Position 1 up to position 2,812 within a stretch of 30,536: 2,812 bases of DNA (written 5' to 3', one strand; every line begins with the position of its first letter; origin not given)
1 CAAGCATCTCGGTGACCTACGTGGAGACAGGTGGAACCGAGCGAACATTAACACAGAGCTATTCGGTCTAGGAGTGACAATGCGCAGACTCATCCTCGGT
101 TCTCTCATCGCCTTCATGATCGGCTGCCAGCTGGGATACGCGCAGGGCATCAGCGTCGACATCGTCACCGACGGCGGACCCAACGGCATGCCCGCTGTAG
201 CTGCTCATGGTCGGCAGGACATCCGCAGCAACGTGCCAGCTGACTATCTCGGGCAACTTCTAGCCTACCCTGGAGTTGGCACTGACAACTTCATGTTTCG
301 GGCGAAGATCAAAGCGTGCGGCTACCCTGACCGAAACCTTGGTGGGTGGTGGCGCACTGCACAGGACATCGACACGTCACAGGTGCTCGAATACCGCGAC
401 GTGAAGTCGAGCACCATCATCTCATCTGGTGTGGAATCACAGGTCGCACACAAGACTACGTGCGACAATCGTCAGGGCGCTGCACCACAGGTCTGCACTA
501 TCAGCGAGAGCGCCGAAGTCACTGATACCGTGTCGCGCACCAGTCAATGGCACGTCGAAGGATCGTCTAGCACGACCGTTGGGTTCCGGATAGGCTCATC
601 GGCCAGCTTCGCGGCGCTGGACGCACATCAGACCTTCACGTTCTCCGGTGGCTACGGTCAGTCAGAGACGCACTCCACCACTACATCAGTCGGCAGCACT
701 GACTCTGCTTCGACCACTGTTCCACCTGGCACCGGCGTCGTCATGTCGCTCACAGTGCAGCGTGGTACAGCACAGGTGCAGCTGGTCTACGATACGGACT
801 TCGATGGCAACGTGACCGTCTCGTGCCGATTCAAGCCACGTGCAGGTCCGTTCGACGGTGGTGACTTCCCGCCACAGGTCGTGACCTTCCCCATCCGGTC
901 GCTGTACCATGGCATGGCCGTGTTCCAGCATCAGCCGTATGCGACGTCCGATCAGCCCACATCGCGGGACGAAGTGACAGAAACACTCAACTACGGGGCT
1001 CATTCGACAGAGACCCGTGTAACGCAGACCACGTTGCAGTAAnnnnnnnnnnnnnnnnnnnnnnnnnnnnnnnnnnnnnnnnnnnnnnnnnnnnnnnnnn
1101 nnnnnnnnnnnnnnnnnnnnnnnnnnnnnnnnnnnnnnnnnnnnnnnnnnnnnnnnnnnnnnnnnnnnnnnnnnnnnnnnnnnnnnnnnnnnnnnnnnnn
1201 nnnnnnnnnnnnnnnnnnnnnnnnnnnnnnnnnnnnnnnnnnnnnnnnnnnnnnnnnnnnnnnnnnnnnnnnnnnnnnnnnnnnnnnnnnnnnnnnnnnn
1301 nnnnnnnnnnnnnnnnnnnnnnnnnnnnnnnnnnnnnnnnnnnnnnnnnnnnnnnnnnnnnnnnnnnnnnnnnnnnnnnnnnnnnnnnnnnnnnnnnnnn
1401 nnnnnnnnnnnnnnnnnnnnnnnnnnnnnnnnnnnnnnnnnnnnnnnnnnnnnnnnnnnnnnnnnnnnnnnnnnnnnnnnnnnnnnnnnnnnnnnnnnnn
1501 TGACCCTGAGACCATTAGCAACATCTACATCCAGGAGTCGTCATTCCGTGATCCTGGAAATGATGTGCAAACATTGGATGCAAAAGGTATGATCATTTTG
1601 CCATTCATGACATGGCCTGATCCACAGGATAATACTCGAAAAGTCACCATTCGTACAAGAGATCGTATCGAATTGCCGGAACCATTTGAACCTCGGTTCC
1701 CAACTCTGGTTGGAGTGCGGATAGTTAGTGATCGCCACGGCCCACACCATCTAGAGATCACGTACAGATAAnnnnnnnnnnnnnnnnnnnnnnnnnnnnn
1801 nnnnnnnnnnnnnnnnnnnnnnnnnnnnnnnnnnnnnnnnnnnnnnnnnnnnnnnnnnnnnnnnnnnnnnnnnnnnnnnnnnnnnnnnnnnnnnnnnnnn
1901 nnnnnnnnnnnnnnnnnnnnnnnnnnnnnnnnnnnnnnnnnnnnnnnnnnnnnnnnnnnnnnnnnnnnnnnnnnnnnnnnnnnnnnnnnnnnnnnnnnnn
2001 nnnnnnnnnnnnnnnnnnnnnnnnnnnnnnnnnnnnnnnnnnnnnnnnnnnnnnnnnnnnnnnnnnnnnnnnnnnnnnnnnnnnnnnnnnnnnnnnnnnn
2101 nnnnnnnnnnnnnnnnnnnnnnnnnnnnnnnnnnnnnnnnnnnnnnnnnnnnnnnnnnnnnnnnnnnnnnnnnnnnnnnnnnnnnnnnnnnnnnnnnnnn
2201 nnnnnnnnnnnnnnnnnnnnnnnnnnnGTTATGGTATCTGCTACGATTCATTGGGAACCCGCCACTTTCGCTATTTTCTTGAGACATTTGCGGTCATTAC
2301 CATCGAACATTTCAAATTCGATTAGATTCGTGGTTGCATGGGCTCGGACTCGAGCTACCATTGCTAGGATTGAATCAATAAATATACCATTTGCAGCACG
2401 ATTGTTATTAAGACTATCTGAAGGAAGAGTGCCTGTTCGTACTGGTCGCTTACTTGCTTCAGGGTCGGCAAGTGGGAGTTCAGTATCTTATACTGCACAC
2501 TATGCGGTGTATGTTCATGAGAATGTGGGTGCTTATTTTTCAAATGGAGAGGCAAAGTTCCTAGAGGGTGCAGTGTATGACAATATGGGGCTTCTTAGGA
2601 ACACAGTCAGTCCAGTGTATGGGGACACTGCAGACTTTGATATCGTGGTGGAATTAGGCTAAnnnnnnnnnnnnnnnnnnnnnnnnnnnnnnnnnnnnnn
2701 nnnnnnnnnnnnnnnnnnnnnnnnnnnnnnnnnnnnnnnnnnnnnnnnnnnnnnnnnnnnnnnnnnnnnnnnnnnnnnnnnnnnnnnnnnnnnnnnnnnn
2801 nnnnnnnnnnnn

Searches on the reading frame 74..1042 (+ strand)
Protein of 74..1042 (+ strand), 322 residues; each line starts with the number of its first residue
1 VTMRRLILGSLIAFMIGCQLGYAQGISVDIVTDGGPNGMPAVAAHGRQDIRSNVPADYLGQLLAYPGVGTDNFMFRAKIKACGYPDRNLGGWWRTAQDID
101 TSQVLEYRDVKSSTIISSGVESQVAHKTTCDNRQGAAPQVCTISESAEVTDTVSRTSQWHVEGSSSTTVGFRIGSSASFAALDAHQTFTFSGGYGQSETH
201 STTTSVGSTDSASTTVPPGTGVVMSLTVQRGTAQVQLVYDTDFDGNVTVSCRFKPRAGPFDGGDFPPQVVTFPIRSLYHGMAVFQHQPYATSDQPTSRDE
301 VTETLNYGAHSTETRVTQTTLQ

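Call 7: search_protein_families(library=phrogs, proteins=[window:74-1042:+], max_evalue=0.01)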
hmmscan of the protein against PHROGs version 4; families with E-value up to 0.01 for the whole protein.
window:74-1042:+ (322 aa): 0 families

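Call 9: search_protein_families(library=pfam, proteins=[window:74-1042:+], max_evalue=0.05)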
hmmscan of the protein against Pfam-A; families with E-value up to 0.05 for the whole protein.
window:74-1042:+ (322 aa): 1 family
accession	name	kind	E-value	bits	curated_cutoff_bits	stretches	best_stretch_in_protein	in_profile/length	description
PF01913.23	FTR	-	0.027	14.8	27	1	117-158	53-94/142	Formylmethanofuran-tetrahydromethanopterin formyltransferase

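Call 39: search_protein_families(library=ncbifam, proteins=[window:74-1042:+], max_evalue=0.05)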
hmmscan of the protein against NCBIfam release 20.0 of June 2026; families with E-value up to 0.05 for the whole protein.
window:74-1042:+ (322 aa): 0 families

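Call 40: search_protein_families(library=padloc, proteins=[window:74-1042:+], max_evalue=0.05)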
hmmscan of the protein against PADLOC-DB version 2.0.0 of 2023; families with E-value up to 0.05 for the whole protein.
window:74-1042:+ (322 aa): 0 families

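Call 65: search_solved_structures(query=window:80-1039:+, max_evalue=10)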
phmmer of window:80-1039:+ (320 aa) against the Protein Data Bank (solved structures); distinct sequences matched with E-value up to 10: 3.
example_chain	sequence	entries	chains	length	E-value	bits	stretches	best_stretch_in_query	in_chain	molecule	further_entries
4rhz_A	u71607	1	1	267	3.3e-05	26.5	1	133-250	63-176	Cry23AA1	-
9mti_J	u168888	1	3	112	0.074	15.6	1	35-101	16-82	Light chain of Fab from porcine antibody 15-1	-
1w2c_A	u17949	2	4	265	2.2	10.7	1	134-172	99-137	INOSITOL-TRISPHOSPHATE 3-KINASE A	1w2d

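Call 72: search_dna_similar(query=window:80-1039:+, collection=phages, mode=protein, max_evalue=0.01, max_rows=10)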
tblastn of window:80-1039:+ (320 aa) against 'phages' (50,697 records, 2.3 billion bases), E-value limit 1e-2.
No match.

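Call 81: search_solved_structures(query=window:80-1039:+, max_evalue=0.001, show_alignments=1)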
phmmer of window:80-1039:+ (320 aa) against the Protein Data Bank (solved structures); distinct sequences matched with E-value up to 0.001: 1.
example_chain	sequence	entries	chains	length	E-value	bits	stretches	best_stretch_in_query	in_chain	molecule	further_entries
4rhz_A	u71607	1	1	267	3.3e-05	26.5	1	133-250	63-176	Cry23AA1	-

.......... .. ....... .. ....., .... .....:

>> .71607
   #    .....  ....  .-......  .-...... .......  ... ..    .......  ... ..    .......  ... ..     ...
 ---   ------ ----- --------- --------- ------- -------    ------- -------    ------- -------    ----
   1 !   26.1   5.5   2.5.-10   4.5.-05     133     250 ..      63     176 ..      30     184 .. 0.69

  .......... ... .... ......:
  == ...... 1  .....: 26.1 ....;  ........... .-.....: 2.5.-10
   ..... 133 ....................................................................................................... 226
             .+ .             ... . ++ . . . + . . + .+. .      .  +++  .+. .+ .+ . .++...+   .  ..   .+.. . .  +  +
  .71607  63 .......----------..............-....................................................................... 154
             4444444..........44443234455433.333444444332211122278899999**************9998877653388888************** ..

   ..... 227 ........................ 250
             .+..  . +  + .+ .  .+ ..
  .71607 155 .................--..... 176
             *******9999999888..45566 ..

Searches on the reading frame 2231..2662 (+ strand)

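Call 7: search_protein_families(library=phrogs, proteins=[window:2231-2662:+], max_evalue=0.01)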
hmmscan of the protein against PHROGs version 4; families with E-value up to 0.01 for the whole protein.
window:2231-2662:+ (143 aa): 1 family
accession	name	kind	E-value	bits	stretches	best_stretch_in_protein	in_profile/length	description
phrog_556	-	head and packaging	0.0016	19.2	1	56-99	73-119/295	minor head protein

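Call 10: search_protein_families(library=pfam, proteins=[window:2231-2662:+], max_evalue=0.05)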
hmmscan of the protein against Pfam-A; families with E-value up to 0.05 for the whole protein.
window:2231-2662:+ (143 aa): 1 family
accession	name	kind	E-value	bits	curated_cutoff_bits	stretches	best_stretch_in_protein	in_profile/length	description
PF19359.4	DUF5936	-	0.049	14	27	0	18-96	24-101/141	Family of unknown function (DUF5936)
